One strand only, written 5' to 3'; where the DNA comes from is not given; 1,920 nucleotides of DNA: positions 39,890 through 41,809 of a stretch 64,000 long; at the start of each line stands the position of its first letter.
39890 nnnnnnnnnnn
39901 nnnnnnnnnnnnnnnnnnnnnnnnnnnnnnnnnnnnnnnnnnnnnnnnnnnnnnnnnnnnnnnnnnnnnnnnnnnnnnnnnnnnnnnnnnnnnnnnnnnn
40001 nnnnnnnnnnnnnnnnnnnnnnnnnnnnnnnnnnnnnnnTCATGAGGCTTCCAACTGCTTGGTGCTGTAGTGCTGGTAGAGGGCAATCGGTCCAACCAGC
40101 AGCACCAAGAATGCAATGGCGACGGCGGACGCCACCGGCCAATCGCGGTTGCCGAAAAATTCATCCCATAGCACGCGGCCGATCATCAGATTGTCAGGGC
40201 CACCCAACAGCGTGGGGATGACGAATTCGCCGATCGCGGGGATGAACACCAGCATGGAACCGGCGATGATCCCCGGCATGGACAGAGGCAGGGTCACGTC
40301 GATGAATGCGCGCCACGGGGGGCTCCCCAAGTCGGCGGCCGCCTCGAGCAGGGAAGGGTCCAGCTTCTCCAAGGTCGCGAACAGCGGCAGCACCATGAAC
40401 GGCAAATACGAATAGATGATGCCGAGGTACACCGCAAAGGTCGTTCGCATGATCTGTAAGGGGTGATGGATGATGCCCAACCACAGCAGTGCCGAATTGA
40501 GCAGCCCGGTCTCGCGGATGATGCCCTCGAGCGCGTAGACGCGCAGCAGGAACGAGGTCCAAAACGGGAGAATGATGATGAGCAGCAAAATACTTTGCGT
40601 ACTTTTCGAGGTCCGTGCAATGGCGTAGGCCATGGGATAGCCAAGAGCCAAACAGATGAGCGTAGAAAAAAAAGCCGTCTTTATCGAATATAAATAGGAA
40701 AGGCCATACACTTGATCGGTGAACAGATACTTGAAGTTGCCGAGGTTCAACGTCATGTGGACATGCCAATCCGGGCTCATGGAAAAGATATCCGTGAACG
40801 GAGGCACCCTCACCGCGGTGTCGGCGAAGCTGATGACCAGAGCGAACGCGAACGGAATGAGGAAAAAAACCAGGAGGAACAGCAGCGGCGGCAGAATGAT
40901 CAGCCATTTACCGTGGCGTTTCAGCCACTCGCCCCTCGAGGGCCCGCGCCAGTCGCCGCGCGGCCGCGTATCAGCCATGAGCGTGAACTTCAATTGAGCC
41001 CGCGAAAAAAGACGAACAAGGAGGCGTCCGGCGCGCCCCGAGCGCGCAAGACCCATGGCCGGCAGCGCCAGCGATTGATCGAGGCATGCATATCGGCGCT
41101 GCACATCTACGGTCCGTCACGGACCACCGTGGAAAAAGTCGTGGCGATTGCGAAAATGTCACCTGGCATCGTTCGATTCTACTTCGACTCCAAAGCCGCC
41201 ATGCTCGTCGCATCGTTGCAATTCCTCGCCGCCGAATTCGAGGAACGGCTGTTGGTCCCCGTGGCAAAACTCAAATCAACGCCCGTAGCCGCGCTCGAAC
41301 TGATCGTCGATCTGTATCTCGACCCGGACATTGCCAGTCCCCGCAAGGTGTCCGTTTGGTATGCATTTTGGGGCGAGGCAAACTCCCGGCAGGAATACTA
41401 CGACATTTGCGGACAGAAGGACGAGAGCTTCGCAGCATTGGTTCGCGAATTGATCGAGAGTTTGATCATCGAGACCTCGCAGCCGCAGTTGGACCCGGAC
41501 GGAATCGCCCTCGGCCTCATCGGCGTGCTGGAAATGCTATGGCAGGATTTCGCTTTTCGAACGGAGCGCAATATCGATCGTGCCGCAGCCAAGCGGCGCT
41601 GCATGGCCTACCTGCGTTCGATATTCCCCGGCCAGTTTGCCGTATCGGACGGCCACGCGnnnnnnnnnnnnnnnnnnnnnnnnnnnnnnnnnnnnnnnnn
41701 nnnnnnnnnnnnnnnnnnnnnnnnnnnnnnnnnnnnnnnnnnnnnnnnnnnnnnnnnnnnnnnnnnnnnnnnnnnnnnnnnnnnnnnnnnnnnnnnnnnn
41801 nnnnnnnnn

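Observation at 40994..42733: BetI/TetR repressor fused to a cofactor-degenerate copy of the neighbouring Rieske oxygenase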

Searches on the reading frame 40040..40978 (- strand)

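Call 20: search_protein_families(library=pfam, proteins=[window:40040-40978:-], max_evalue=0.00001)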
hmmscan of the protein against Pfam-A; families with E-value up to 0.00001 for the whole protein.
window:40040-40978:- (312 aa): 1 family
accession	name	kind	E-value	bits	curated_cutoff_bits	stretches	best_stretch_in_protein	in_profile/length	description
PF00528.27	BPD_transp_1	-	2e-10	41.1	26.4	1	113-298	1-173/184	Binding-protein-dependent transport system inner membrane component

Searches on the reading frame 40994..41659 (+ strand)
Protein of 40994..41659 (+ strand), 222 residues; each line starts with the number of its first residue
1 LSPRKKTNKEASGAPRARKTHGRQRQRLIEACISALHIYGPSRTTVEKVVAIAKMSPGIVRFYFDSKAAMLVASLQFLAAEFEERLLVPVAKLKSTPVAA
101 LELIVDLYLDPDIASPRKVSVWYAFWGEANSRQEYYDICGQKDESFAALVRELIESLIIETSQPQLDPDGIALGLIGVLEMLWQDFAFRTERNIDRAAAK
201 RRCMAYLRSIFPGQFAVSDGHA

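Call 51: search_solved_structures(query=window:40994-41659:+, max_evalue=0.01, show_alignments=1)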
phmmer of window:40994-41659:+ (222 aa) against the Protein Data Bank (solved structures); distinct sequences matched with E-value up to 0.01: 10.
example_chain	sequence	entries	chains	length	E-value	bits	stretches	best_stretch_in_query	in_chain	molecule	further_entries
3e7q_A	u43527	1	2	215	4.9e-09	39.5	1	23-190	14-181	transcriptional regulator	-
3crj_A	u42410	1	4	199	1.8e-05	27.9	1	17-179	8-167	Transcription regulator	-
3f1b_A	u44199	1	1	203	0.00011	25.3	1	21-201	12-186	TetR-like transcriptional regulator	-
7aco_A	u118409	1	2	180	0.00013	25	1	20-130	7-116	HTH-type transcriptional regulator RcdA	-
7acl_A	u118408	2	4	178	0.00016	24.8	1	21-130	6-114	HTH-type transcriptional regulator RcdA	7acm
5x5i_A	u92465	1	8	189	0.00018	24.6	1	21-130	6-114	HTH-type transcriptional regulator RcdA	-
2w53_A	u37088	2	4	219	0.00059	22.9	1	22-104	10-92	REPRESSOR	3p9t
3qbm_A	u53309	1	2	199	0.0025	20.9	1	23-107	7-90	TetR transcriptional regulator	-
2xdn_A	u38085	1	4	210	0.0037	20.3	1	21-83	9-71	HTH-TYPE TRANSCRIPTIONAL REGULATOR TTGR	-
8v90_A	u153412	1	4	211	0.0085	19.1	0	18-84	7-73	HTH-type transcriptional regulator TtgR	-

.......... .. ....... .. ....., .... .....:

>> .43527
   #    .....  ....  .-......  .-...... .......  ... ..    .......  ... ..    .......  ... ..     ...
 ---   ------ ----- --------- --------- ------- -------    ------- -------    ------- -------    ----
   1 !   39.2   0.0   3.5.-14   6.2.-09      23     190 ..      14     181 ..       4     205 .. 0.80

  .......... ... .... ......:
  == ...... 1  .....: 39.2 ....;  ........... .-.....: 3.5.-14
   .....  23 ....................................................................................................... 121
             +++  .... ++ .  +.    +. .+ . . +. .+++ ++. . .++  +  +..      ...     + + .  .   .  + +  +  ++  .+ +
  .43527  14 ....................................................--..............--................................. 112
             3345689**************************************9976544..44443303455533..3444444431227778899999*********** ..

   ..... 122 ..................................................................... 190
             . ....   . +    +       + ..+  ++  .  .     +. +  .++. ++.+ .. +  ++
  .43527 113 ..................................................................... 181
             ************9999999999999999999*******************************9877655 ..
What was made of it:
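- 41282..41626 (+): BetI-type TetR C-terminal (ligand/dimerisation) domain, aa 97-211, with the W-Y-A-F-W-G-E motif. Closest solved structure is 3e7q, E 4.9e-9 (call 51).
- On TetR family of regulators: The solved TetR regulator 3e7q aligns over aa 23-190, E 4.9e-9 (call 51).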
